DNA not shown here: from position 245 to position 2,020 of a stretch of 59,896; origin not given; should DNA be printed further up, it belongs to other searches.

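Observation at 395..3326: Orphan reverse transcriptase plus PD-(D/E)XK-like partner: candidate uncharacterised two-gene RT defence module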

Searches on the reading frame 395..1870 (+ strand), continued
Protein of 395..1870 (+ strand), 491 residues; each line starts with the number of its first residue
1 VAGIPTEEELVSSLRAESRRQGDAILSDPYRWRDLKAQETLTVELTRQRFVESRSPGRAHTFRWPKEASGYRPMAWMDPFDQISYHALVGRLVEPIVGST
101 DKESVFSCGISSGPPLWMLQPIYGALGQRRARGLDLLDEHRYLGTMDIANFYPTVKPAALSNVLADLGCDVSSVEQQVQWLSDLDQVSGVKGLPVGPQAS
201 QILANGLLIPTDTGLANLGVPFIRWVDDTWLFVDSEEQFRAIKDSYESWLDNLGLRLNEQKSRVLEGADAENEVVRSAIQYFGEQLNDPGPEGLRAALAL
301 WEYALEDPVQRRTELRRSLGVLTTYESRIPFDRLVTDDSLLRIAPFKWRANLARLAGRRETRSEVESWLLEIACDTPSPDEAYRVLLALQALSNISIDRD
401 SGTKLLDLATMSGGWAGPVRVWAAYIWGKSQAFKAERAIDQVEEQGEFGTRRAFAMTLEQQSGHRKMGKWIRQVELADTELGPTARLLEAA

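Call 65: search_protein_families(library=pfam, proteins=[L016:1675-3567:+], max_evalue=0.01)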
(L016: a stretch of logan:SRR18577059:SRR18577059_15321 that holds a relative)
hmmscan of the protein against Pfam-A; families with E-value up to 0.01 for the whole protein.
L016:1675-3567:+ (630 aa): 0 families

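Call 75: search_dna_similar(query=window:395-1870:+, collection=plasmids, mode=protein, max_rows=15, max_evalue=1e-8)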
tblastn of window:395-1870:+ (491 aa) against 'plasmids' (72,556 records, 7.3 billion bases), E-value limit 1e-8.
Records with a match: 3; places in all: 3; records where one place covers at least 80% of the query: 0.
Best place of each record, by identity: <60% 3.
By first word of the organism name: Candidatus 1; Sinorhizobium 1; Sphingobium 1.
By predicted mobility (MOB-suite, as given by PLSDB): non-mobilizable 2; conjugative 1.
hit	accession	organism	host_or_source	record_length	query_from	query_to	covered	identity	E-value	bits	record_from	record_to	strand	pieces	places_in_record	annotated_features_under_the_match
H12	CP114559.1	Candidatus Manganitrophus sp.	activated carbon metagenome,metagenomic ...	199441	36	288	52%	25.5%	8e-10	69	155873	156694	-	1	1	reverse transcriptase domain-containing protein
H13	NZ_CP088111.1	Sinorhizobium medicae WSM1115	cell culture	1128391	65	288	46%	26.5%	8e-10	69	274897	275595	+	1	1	record has no annotation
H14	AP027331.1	Sphingobium sp. TomTYG65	-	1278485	134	267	27%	36.5%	1e-9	69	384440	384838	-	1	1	hypothetical protein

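Call 76: search_dna_similar(query=window:395-1870:+, collection=phages, mode=protein, max_rows=10, max_evalue=1e-8)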
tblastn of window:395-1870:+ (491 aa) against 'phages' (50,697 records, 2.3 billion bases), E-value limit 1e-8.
No match.

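Call 77: predict_structure(alignment_id=A3)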
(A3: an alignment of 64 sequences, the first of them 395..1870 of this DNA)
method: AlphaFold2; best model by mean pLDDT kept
length: 491 residues; sequences in the alignment: 64
mean_pLDDT: 96.4   pTM: 0.94
mean pLDDT of the five models: 96.4, 96.0, 95.3, 95.2, 94.6
residues with pLDDT >= 90: 468; 70-90: 21; 50-70: 2; < 50: 0
segments of 3 or more residues with pLDDT < 50: none
pLDDT, mean of each block of 10 residues (from residue 1): 88 97 94 98 98 96 94 97 98 98 96 96 94 97 98 98 98 97 97 97 98 98 98 98 98 98 97 89 91 97 97 96 97 97 96 97 97 93 97 97 97 90 98 98 95 98 98 98 98 94
secondary structure, 60 per line:
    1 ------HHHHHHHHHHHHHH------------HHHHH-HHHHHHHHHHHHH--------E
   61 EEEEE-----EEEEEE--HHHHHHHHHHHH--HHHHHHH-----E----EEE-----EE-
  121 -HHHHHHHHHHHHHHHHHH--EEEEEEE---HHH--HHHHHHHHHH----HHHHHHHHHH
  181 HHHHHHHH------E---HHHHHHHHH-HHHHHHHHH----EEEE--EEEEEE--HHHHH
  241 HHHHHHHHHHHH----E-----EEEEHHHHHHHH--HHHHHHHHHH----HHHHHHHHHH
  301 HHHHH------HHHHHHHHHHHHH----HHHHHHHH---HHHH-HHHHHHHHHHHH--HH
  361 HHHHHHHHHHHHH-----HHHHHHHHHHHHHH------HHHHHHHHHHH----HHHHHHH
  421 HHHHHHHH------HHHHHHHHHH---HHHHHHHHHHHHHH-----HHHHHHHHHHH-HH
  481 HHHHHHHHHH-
elements in order: H7-20 H33-37 H39-51 E60-65 E71-76 H79-90 H93-99 E110-112 H122-139 E142-148 H157-166 H171-188 H199-207 H209-217 E222-225 E228-233 H236-252 E263-266 H267-274 H277-286 H291-305 H312-324 H329-336 H340-343 H345-356 H359-373 H379-392 H399-409 H414-428 H435-444 H448-461 H467-477 H479-490

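Call 80: fold_search(model_id=the predicted structure, library=pdb)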
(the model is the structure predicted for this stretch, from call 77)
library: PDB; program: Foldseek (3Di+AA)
matches with E <= 10: 1329; with E <= 0.001: 133
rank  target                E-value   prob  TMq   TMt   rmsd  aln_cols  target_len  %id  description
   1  9wy8_A                7.4e-12  1.00  0.63  0.63   6.1       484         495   15  Cryo-EM structure of the hexameric DRT6 (released 2026-01-21)
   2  7r08_A                1.7e-11  1.00  0.46  0.47   8.5       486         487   13  Abortive infection DNA polymerase Abi-P2 (released 2022-09-07)
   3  7r08_C                4.5e-11  1.00  0.46  0.46   8.1       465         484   12  Abortive infection DNA polymerase Abi-P2 (released 2022-09-07)
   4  9vdo_A                5.6e-11  1.00  0.51  0.50   8.0       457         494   12  Cryo-EM structure of the substrate bound DRT4 (released 2025-11-12)
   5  9l9s_B                1.6e-10  1.00  0.53  0.49   8.4       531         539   13  The crystal structure of UG15 (released 2026-01-14)
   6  7r08_D                2.4e-10  1.00  0.43  0.44   9.0       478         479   13  Abortive infection DNA polymerase Abi-P2 (released 2022-09-07)
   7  7r08_F                3.0e-10  1.00  0.46  0.47   9.4       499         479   13  Abortive infection DNA polymerase Abi-P2 (released 2022-09-07)
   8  7r08_B                3.3e-10  1.00  0.45  0.46   8.1       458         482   13  Abortive infection DNA polymerase Abi-P2 (released 2022-09-07)
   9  7r07_C                3.9e-10  1.00  0.49  0.42   8.9       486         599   11  Abortive infection DNA polymerase AbiK from Lactococcus lactis (released 2022-09-07)
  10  6ar3_D                4.5e-10  1.00  0.43  0.50  13.1       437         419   16  Structure of a Thermostable Group II Intron Reverse Transcriptase with Template-Primer and Its Functional and Evolutio (released 2017-11-29)
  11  9vdv_A                5.4e-10  1.00  0.49  0.49   7.8       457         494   13  Cryo-EM structure of the catalytically inactive DRT4 (released 2025-11-12)
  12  7z0z_A                5.4e-10  1.00  0.50  0.44   9.2       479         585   12  Abortive infection DNA polymerase AbiK from Lactococcus lactis, Y44F variant (released 2022-09-07)
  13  9l9s_A                7.0e-10  1.00  0.50  0.47   7.8       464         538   12  The crystal structure of UG15 (released 2026-01-14)
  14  6ar3_A                8.4e-10  1.00  0.45  0.52  12.9       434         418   17  Structure of a Thermostable Group II Intron Reverse Transcriptase with Template-Primer and Its Functional and Evolutio (released 2017-11-29)
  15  7r08_E                1.0e-09  1.00  0.42  0.43   7.5       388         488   13  Abortive infection DNA polymerase Abi-P2 (released 2022-09-07)
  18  7r07_F                1.4e-09  1.00  0.49  0.42   8.9       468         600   11  Abortive infection DNA polymerase AbiK from Lactococcus lactis (released 2022-09-07)
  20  7r07_D                1.9e-09  1.00  0.50  0.42   8.7       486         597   10  Abortive infection DNA polymerase AbiK from Lactococcus lactis (released 2022-09-07)
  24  8oz7_C                6.7e-09  1.00  0.51  0.44  15.3       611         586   10  Abortive infection DNA polymerase AbiA from Lactococcus lactis (released 2024-04-03)
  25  8oz7_D                7.3e-09  1.00  0.54  0.47  11.0       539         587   10  Abortive infection DNA polymerase AbiA from Lactococcus lactis (released 2024-04-03)
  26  8oz7_B                8.7e-09  1.00  0.54  0.46  11.8       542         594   10  Abortive infection DNA polymerase AbiA from Lactococcus lactis (released 2024-04-03)
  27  8oz7_A                1.9e-08  1.00  0.54  0.46  11.3       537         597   11  Abortive infection DNA polymerase AbiA from Lactococcus lactis (released 2024-04-03)
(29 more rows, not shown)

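Call 82: search_protein_families(library=phrogs, proteins=[window:395-1870:+], max_evalue=0.01)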
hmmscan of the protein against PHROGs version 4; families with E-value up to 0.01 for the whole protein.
window:395-1870:+ (491 aa): 2 families
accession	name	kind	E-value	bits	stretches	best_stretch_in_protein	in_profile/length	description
phrog_1423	-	DNA, RNA and nucleotide metabolism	1.1e-10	41.3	1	140-265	228-360/1040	Reverse transcriptase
phrog_2825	-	DNA, RNA and nucleotide metabolism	0.00011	22.4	1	141-266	110-237/336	polymerase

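Call 90: find_related_loci(query=A1, collection=viral_contigs, flank=8000)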
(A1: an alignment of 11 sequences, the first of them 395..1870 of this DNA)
Query A1 (491 aa) in viral_contigs; peptide patterns used: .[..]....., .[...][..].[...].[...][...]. (x = any residue, [..] = any of these).
104 stretches matched a pattern, but none encodes a relative of the query by tblastn (E <= 1e-3).
